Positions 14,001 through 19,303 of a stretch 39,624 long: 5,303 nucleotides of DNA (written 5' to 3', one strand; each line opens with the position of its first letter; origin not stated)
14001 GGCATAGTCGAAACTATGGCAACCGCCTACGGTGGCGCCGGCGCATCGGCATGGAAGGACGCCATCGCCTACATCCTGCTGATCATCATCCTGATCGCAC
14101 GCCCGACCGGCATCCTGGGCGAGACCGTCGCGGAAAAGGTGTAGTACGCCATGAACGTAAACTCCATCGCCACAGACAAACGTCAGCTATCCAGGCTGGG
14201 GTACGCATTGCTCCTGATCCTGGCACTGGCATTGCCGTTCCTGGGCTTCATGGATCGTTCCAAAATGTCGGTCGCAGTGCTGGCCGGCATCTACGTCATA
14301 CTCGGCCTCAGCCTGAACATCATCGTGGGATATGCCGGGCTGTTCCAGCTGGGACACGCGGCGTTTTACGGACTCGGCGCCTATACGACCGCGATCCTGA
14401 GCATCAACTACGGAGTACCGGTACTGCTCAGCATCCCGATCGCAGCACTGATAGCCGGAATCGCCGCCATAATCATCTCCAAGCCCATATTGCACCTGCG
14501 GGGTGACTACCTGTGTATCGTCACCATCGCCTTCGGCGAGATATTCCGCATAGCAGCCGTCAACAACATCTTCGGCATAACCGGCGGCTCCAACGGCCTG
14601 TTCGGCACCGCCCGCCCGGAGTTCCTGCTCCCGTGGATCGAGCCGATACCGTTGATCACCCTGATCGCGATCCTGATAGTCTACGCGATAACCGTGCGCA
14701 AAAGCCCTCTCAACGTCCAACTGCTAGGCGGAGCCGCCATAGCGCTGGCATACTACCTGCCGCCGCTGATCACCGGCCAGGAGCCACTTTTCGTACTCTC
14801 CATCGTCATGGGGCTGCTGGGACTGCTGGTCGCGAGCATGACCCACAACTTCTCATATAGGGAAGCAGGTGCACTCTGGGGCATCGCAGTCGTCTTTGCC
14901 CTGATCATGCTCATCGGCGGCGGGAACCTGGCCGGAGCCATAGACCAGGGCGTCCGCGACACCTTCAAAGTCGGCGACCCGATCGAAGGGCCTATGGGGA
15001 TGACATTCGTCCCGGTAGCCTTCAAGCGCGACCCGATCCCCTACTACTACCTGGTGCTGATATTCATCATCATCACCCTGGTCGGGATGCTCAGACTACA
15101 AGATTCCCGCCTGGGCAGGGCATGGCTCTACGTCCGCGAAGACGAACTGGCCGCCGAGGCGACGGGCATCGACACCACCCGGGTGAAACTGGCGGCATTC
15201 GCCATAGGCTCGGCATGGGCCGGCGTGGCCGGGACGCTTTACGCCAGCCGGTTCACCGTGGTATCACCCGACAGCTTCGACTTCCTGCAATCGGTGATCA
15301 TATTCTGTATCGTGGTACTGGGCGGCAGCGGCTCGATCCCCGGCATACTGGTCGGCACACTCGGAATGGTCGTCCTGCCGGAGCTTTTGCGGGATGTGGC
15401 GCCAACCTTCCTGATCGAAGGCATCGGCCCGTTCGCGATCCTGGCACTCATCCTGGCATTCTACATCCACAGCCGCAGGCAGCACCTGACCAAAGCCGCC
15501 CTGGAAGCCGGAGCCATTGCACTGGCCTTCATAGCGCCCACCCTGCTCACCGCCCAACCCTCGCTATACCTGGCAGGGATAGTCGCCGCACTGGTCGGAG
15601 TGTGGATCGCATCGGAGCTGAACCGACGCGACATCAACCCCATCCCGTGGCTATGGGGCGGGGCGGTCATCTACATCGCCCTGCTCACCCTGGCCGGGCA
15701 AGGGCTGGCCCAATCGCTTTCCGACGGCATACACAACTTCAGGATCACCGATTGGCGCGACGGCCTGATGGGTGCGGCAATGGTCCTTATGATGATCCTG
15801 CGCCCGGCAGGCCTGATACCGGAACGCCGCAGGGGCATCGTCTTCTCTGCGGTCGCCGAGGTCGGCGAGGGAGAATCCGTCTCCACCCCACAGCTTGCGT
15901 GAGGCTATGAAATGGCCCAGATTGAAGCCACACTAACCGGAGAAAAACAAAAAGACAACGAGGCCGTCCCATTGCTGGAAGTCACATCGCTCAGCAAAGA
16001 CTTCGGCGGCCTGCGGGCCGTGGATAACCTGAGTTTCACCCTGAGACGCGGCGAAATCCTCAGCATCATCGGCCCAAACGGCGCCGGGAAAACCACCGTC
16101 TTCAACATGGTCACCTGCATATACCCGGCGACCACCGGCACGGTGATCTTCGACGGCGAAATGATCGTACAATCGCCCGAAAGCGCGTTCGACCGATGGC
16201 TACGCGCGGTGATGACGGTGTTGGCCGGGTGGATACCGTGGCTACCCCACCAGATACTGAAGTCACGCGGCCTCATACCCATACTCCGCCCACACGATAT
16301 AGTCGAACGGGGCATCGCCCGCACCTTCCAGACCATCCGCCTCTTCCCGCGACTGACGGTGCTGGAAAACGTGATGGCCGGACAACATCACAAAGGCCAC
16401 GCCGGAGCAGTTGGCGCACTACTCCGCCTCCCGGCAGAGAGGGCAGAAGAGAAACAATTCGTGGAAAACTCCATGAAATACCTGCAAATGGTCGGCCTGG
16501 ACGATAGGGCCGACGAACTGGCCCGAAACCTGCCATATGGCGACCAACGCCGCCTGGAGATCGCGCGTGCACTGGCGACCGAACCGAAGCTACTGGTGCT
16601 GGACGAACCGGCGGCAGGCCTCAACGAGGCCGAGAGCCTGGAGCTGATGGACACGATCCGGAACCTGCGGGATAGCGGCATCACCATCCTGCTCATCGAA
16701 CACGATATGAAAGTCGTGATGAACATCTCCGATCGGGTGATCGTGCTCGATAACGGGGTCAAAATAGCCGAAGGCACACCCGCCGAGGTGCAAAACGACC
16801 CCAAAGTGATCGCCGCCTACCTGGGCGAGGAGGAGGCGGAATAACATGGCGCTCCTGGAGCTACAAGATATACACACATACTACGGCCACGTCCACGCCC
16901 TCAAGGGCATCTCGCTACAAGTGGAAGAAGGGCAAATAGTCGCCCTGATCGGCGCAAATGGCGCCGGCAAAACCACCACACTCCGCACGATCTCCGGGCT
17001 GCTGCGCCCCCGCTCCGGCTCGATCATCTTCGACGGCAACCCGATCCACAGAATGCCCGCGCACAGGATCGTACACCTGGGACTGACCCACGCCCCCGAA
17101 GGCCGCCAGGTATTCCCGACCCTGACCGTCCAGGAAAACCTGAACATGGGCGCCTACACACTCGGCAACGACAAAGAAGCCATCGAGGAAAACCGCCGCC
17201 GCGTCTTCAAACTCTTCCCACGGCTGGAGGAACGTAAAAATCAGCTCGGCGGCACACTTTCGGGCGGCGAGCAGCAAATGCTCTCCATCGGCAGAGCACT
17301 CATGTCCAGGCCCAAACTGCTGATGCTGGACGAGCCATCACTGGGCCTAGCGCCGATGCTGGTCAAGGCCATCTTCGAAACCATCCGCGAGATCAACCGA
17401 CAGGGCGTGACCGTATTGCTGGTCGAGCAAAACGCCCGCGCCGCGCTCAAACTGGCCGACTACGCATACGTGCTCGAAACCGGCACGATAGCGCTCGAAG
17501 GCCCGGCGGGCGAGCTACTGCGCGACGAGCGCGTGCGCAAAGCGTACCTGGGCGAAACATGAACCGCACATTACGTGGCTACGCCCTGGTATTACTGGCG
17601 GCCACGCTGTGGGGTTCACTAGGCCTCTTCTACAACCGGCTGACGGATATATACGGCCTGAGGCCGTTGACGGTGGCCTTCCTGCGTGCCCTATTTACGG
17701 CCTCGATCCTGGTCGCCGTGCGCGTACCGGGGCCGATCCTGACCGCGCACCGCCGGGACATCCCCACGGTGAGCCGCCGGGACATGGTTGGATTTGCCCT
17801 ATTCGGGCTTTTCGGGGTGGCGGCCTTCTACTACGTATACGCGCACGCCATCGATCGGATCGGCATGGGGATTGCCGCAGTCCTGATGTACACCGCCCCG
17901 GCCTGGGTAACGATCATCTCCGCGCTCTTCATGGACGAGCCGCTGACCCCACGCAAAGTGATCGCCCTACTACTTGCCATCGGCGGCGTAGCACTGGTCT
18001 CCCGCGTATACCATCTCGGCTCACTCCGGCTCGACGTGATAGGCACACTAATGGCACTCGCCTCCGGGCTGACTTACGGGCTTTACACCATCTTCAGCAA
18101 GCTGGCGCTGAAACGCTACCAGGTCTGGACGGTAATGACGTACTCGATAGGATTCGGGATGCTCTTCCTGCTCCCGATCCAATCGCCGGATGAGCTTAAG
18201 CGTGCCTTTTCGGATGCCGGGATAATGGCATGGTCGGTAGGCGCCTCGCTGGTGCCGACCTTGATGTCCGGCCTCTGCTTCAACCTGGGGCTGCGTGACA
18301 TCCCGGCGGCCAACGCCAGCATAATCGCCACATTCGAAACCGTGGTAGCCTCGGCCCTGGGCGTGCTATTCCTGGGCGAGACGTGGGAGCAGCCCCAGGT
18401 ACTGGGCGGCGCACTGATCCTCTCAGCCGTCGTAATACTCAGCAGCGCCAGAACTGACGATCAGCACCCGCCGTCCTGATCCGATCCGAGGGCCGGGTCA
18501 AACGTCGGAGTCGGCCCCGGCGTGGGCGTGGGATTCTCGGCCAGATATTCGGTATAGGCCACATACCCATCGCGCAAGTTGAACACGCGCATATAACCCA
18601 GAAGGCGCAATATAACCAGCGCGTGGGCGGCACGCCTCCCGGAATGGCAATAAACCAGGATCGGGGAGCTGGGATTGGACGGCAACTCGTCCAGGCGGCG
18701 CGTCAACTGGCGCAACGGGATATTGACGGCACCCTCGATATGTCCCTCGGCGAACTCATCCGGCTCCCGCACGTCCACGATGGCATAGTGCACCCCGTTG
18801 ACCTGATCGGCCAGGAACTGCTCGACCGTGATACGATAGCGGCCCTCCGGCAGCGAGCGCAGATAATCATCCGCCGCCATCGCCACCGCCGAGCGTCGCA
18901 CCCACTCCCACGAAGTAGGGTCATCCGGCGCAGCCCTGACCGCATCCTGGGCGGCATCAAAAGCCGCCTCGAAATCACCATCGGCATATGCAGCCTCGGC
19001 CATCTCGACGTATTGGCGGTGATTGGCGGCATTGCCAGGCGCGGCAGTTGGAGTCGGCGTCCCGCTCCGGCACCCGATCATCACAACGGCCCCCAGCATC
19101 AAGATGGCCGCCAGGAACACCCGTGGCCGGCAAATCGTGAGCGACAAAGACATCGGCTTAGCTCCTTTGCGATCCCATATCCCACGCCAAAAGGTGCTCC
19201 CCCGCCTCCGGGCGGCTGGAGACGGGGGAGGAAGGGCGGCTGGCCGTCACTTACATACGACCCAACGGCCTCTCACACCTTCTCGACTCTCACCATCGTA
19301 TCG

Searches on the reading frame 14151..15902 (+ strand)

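Call 32: search_protein_families(library=pfam, proteins=[window:14151-15902:+], max_evalue=0.0001)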
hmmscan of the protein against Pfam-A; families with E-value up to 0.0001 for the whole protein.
window:14151-15902:+ (583 aa): 1 family
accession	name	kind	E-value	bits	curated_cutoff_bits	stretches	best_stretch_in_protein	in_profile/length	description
PF02653.21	BPD_transp_2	-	1.7e-48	165.5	26.8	2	193-419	39-252/269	Branched-chain amino acid transport system / permease component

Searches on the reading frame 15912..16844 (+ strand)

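Call 32: search_protein_families(library=pfam, proteins=[window:15912-16844:+], max_evalue=0.0001)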
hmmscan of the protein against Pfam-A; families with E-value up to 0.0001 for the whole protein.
window:15912-16844:+ (310 aa): 2 families
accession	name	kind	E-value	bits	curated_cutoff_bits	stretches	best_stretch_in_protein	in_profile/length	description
PF00005.33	ABC_tran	-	2.5e-29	103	25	1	38-234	2-136/137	ABC transporter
PF12399.14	BCA_ABC_TP_C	-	3.8e-15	55.6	25.5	1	284-309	2-27/27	Branched-chain amino acid ATP-binding cassette transporter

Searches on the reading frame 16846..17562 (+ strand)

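Call 32: search_protein_families(library=pfam, proteins=[window:16846-17562:+], max_evalue=0.0001)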
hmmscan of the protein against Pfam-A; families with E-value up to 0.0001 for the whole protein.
window:16846-17562:+ (238 aa): 3 families
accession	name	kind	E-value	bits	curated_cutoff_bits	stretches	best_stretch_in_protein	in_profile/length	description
PF00005.33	ABC_tran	-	1.9e-33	116.4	25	1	19-165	1-136/137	ABC transporter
PF13304.12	AAA_21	-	1.1e-11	45.8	27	1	80-192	143-295/304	AAA domain, putative AbiEii toxin, Type IV TA system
PF12399.14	BCA_ABC_TP_C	-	4.3e-05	23.4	25.5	1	218-237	5-24/27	Branched-chain amino acid ATP-binding cassette transporter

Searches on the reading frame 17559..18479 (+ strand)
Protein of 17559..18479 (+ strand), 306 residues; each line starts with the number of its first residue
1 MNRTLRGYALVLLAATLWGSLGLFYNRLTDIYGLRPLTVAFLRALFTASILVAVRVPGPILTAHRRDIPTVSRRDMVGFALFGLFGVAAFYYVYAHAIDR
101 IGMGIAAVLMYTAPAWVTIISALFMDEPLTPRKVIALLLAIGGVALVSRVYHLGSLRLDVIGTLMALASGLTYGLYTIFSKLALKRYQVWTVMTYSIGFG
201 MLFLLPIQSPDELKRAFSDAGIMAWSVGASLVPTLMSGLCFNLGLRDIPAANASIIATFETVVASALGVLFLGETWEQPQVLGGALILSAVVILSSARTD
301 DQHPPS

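Call 32: search_protein_families(library=pfam, proteins=[window:17559-18479:+], max_evalue=0.0001)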
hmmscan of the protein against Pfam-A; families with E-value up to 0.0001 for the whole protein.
window:17559-18479:+ (306 aa): 2 families
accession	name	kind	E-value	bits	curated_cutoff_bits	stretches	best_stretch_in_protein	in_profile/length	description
PF00892.27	EamA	-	3.5e-42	144.3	28.2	2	6-148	2-134/135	EamA-like transporter family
PF03151.22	TPT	-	9.2e-09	35.5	30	1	66-288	58-284/291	Triose-phosphate Transporter family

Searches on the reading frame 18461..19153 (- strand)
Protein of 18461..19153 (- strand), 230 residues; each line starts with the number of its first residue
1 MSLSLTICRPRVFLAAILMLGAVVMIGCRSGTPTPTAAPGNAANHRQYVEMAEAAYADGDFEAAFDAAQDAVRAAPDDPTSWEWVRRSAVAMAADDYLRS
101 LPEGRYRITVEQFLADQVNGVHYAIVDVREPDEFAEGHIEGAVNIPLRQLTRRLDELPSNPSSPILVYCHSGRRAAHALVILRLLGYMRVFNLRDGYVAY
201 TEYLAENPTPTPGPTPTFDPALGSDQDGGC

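Call 6: search_protein_families(library=pfam, proteins=[window:18461-19153:-], max_evalue=0.001)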
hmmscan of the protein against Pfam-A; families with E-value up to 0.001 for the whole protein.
window:18461-19153:- (230 aa): 2 families
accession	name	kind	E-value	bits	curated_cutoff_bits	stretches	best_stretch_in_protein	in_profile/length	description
PF00581.25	Rhodanese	-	5.8e-21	75.3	22.2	1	114-201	5-100/102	Rhodanese-like domain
PF13428.12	TPR_14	-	0.00079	20.3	23.5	0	48-83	4-39/44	Tetratricopeptide repeat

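Call 7: search_protein_families(library=ncbifam, proteins=[window:18461-19153:-], max_evalue=0.00001)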
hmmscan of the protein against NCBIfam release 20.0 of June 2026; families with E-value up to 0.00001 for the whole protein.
window:18461-19153:- (230 aa): 12 families
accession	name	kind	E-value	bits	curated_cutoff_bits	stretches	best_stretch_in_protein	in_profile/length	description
NF006444.0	PRK08762.1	equivalog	2.5e-15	56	449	1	103-202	12-109/387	molybdopterin-synthase adenylyltransferase MoeB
NF007627.0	PRK10287.1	equivalog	1.2e-12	48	102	1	125-193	23-91/104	thiosulfate sulfurtransferase PspE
NF005902.0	PRK07878.1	equivalog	3.3e-11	42.7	647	1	107-204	288-385/392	adenylyltransferase/sulfurtransferase MoeZ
TIGR02981.1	phageshock_pspE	exception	6e-11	42.5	126.3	1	125-193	21-89/101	thiosulfate sulfurtransferase PspE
NF008750.0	PRK11784.1-2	equivalog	2.7e-10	39.9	241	0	117-147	10-40/346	tRNA 2-selenouridine(34) synthase MnmH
NF008752.0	PRK11784.1-4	equivalog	7.4e-09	34.8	266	0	122-147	18-43/357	tRNA 2-selenouridine(34) synthase MnmH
NF045521.1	rhoda_near_glyco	subfamily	1.4e-07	31.4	145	1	112-201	19-109/144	rhodanese homology domain-containing protein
TIGR03167.1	tRNA_sel_U_synt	equivalog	2e-07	30.7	219.75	0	124-147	4-27/311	tRNA 2-selenouridine(34) synthase MnmH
NF001195.0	PRK00162.1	equivalog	3.8e-07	30.4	102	1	118-202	16-98/108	thiosulfate sulfurtransferase GlpE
NF005646.0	PRK07411.1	equivalog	6.6e-07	28.8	633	1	121-203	298-382/390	molybdopterin-synthase adenylyltransferase MoeB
NF001133.1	PRK00142.1-1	equivalog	9e-07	28.7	170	1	115-209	114-212/229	oxygen-dependent tRNA uridine(34) hydroxylase TrhO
TIGR04568.1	arch_SelU_Nterm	equivalog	7.3e-06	25.9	200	0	107-147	90-128/215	selenouridine synthase SelU-like subunit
